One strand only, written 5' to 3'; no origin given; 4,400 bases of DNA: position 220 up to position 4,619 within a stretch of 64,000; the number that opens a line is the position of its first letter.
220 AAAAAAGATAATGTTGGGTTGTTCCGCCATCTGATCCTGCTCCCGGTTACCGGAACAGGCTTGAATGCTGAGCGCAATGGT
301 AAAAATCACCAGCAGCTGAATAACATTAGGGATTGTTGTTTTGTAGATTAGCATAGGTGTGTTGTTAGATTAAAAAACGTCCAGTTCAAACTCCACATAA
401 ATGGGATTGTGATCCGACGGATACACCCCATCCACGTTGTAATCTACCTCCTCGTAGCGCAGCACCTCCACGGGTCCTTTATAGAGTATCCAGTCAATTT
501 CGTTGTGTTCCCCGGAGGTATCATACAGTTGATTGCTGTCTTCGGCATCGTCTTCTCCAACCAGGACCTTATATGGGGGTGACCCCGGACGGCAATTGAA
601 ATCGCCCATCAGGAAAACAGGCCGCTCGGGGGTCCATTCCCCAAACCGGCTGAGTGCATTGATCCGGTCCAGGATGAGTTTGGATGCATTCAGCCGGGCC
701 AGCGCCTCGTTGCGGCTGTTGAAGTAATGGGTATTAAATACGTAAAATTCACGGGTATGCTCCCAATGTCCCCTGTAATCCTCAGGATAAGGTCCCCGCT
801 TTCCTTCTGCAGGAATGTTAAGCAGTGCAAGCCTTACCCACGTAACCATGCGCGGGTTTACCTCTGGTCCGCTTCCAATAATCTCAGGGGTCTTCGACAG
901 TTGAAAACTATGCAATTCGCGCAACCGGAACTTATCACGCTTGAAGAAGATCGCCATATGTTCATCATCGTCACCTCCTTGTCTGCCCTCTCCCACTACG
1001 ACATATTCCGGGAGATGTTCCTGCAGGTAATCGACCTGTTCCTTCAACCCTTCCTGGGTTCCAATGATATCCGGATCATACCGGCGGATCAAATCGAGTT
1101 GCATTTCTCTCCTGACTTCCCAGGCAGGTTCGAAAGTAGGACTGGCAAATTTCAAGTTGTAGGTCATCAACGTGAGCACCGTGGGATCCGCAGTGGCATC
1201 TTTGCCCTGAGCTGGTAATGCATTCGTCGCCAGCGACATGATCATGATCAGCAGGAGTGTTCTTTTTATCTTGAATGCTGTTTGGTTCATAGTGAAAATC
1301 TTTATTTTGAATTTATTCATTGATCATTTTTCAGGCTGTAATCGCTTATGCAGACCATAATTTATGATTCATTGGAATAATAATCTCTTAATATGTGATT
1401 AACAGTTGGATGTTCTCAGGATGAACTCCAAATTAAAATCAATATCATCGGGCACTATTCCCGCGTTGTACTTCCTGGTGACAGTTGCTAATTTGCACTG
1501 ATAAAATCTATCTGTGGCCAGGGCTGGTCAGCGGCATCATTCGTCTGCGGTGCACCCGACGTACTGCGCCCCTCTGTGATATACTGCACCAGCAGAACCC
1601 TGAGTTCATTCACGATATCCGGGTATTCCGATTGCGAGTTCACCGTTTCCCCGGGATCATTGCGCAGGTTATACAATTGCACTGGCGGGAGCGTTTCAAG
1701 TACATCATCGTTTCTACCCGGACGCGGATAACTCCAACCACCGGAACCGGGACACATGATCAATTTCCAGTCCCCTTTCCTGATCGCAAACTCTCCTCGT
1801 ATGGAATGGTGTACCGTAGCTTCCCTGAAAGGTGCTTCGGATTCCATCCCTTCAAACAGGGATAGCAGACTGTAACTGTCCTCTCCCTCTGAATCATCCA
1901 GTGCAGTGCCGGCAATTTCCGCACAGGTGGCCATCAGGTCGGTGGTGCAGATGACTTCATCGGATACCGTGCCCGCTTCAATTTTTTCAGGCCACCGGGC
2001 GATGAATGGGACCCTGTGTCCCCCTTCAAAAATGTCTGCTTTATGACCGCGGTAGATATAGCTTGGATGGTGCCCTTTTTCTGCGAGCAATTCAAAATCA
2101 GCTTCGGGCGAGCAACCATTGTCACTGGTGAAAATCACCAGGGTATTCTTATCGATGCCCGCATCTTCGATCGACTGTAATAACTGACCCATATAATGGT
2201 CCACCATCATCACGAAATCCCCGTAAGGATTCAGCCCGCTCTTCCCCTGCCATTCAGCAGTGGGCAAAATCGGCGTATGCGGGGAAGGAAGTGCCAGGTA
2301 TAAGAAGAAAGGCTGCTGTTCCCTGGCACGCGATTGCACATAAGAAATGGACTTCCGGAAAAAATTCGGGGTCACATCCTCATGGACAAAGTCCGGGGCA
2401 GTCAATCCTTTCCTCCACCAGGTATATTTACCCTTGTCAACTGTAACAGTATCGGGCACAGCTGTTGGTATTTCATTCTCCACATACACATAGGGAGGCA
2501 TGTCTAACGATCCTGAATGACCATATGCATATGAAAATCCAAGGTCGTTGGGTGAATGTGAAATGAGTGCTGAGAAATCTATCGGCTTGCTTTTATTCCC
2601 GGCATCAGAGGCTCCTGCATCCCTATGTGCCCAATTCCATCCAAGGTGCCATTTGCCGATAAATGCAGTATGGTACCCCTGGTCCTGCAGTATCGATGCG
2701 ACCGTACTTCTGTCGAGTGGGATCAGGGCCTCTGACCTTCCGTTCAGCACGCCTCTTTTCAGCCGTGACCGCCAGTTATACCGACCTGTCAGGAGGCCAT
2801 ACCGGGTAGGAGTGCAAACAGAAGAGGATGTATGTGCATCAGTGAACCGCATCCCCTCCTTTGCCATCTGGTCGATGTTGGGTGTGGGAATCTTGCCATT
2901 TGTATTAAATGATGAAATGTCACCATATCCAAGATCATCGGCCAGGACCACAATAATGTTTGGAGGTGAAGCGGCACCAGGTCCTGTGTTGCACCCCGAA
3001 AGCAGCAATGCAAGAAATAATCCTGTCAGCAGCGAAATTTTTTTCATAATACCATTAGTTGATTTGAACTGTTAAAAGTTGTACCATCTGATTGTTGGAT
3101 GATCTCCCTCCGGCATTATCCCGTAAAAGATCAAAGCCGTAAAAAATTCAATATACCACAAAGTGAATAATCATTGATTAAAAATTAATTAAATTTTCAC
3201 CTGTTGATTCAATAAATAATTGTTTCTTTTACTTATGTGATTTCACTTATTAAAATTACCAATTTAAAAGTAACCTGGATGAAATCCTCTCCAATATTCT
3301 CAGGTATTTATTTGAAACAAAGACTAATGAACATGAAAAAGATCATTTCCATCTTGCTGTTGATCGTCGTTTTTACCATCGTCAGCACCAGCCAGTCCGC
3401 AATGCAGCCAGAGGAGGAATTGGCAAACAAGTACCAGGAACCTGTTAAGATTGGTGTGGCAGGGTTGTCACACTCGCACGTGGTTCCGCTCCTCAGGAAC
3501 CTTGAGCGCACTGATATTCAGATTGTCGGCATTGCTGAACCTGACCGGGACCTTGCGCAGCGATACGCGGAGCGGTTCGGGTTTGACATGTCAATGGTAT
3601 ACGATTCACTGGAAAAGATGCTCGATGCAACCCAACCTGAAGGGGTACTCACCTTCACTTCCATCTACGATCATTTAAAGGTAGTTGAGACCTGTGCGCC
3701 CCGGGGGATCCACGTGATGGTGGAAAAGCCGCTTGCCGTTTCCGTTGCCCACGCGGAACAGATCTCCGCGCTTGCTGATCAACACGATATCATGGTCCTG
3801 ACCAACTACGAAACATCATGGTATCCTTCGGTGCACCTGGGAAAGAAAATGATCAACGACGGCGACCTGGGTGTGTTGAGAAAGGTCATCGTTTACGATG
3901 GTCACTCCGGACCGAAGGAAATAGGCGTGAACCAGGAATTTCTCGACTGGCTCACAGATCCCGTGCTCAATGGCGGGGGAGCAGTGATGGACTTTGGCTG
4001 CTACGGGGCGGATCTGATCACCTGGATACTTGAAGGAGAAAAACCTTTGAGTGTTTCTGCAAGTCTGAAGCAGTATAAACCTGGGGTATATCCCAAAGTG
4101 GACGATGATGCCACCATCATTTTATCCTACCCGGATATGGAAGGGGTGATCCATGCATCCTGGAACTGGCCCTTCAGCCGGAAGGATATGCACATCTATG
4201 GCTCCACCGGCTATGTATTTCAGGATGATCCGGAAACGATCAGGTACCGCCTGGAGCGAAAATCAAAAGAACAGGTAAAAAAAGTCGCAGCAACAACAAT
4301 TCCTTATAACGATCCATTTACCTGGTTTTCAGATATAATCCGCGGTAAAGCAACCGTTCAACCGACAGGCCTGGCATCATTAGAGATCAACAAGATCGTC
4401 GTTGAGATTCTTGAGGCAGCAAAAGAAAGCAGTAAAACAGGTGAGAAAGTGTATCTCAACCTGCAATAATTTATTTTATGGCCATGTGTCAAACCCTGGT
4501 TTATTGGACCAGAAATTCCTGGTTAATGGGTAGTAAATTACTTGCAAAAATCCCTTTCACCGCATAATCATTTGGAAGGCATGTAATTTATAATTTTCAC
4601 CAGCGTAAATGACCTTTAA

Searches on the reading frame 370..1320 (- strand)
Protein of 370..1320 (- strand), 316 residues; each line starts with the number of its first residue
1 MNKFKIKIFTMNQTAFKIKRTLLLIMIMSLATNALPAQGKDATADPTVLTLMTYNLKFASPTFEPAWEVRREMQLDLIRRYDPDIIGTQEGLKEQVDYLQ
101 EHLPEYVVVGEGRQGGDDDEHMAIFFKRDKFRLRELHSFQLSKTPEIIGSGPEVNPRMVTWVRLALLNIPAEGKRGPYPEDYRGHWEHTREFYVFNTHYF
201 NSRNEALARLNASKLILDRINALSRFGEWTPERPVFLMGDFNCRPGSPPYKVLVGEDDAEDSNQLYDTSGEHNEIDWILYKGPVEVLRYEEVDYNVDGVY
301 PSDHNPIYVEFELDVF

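Call 4: search_protein_families(library=pfam, proteins=[window:370-1320:-], max_evalue=0.001)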
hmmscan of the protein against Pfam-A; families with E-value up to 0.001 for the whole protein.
window:370-1320:- (316 aa): 2 families
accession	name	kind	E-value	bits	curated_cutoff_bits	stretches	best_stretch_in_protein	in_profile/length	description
PF03372.29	Exo_endo_phos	-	1.8e-13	51.2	24.5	1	52-304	1-225/225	Endonuclease/Exonuclease/phosphatase family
PF22669.2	Exo_endo_phos2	-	7.8e-06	26.1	27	0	258-309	238-287/288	Endonuclease/Exonuclease/phosphatase family 2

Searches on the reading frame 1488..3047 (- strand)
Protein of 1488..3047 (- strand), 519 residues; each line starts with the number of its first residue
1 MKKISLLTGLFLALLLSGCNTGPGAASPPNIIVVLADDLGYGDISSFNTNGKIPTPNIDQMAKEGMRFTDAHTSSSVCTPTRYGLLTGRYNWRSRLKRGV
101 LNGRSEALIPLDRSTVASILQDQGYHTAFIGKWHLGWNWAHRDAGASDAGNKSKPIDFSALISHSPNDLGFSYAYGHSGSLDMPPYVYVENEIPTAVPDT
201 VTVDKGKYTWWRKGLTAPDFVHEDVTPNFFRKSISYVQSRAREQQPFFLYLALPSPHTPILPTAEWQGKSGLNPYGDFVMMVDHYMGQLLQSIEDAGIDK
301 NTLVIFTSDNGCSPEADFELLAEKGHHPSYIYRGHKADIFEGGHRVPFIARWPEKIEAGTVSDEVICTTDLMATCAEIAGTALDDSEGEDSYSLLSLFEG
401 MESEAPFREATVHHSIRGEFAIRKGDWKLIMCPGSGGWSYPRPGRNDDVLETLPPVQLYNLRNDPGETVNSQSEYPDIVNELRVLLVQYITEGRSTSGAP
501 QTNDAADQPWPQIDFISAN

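Call 4: search_protein_families(library=pfam, proteins=[window:1488-3047:-], max_evalue=0.001)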
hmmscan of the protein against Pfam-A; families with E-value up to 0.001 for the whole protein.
window:1488-3047:- (519 aa): 3 families
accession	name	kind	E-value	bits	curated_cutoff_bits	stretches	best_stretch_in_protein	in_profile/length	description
PF00884.28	Sulfatase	-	3.1e-53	181.5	25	1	29-380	1-300/301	Sulfatase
PF16347.10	SGSH_C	-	2.5e-08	34.6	29.3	1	339-431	11-108/154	N-sulphoglucosamine sulphohydrolase, C-terminal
PF01663.27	Phosphodiest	-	2.7e-07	30.9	23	1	275-317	184-226/342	Type I phosphodiesterase / nucleotide pyrophosphatase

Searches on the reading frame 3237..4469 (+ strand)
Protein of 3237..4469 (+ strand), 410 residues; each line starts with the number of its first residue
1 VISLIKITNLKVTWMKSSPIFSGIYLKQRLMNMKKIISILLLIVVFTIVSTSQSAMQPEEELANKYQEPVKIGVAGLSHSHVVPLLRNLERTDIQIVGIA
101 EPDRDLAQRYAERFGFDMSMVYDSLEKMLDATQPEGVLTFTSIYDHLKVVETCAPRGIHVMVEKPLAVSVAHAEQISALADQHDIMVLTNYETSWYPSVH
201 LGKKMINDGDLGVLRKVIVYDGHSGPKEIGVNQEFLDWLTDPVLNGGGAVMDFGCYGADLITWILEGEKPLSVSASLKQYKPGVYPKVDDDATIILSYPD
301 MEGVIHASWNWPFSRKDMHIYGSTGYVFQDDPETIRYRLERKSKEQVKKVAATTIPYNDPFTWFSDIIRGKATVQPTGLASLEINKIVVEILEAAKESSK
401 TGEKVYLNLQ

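Call 3: search_protein_families(library=pfam, proteins=[window:3237-4469:+], max_evalue=0.001)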
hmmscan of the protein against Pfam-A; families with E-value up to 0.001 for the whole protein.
window:3237-4469:+ (410 aa): 3 families
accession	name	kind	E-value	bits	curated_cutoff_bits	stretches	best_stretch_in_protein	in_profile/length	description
PF22725.1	GFO_IDH_MocA_C3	-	5.1e-20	72.1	27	1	203-327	5-123/124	GFO/IDH/MocA C-terminal domain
PF01408.29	GFO_IDH_MocA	-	3.6e-16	60.4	24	1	72-190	6-119/120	Oxidoreductase family, NAD-binding Rossmann fold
PF02894.22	GFO_IDH_MocA_C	-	5.4e-08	33.3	22.9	1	203-405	1-216/218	Oxidoreductase family, C-terminal alpha/beta domain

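Call 8: search_protein_families(library=ncbifam, proteins=[window:3237-4469:+], max_evalue=0.001)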
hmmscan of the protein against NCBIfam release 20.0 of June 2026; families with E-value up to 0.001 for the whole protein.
window:3237-4469:+ (410 aa): 8 families
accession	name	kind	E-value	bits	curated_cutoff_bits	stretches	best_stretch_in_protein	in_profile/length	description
NF041392.1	XylDh_Gfo6_Halo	equivalog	7.7e-25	87.4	350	1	70-399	17-346/350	D-xylose 1-dehydrogenase Gfo6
NF040723.1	UDP-GlcNAcDh_Arch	equivalog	4.7e-18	65.7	450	1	72-395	6-301/302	UDP-N-acetylglucosamine 3-dehydrogenase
TIGR04380.1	myo_inos_iolG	equivalog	4.4e-17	62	355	1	72-404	7-328/330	inositol 2-dehydrogenase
NF052479.1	LevoglcsnDh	equivalog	3.6e-11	42.4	650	1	99-266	41-203/386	levoglucosan dehydrogenase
NF008607.0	PRK11579.1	subfamily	5.4e-08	32.2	330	1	139-325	70-245/346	oxidoreductase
NF058561.1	BT_2158_fam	equivalog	3.1e-07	29.3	750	1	46-218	21-181/487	glycoside 3-dehydrogenase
NF007574.0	PRK10206.1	equivalog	6.1e-07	28.8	352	1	123-310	55-228/345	oxidoreductase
NF058563.1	BT_2159_fam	equivalog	3.5e-05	23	650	1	93-217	24-146/350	disaccharide 3-dehydrogenase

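Call 34: search_solved_structures(query=window:3237-4469:+, max_evalue=1e-8)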
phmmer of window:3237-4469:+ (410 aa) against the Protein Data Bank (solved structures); distinct sequences matched with E-value up to 1e-8: 18.
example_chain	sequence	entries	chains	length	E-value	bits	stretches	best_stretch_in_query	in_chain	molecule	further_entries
3v5n_A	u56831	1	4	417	9.6e-17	64.4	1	58-311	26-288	Oxidoreductase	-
2o48_X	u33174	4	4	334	3.1e-16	62.7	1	75-310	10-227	Dimeric dihydrodiol dehydrogenase | Trans-1,2-dihydrobenzene-1,2-diol dehydrogenase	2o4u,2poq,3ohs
5a02_A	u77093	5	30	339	8.2e-13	51.5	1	87-299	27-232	ALDOSE-ALDOSE OXIDOREDUCTASE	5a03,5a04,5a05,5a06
6nor_A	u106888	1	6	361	5.5e-12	48.8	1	93-330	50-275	Putative NAD dependent dehydrogenase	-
6jw6_A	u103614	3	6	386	1.2e-11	47.6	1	69-283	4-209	Dehydrogenase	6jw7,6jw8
4had_A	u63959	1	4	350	1.4e-11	47.5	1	72-332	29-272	Probable oxidoreductase protein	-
1evj_A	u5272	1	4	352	9.9e-11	44.6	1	96-276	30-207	GLUCOSE-FRUCTOSE OXIDOREDUCTASE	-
1ofg_A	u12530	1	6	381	1.5e-10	44.1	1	90-276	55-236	GLUCOSE-FRUCTOSE OXIDOREDUCTASE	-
1ryd_A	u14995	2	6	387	1.5e-10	44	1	90-276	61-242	glucose-fructose oxidoreductase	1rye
1h6a_A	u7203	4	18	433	2e-10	43.6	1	91-276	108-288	PRECURSOR FORM OF GLUCOSE-FRUCTOSE OXIDOREDUCTASE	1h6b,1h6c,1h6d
3dty_A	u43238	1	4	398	4.2e-10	42.6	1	90-299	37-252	Oxidoreductase, Gfo/Idh/MocA family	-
3evn_A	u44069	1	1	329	7.1e-10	41.8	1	95-217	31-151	Oxidoreductase, Gfo/Idh/MocA family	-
7d5m_A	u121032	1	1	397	1.8e-09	40.4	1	95-282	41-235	Oxidoreductase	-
3db2_A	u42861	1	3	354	1.9e-09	40.4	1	111-266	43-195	putative NADPH-dependent oxidoreductase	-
7d5n_A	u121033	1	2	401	1.9e-09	40.4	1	95-282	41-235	Oxidoreductase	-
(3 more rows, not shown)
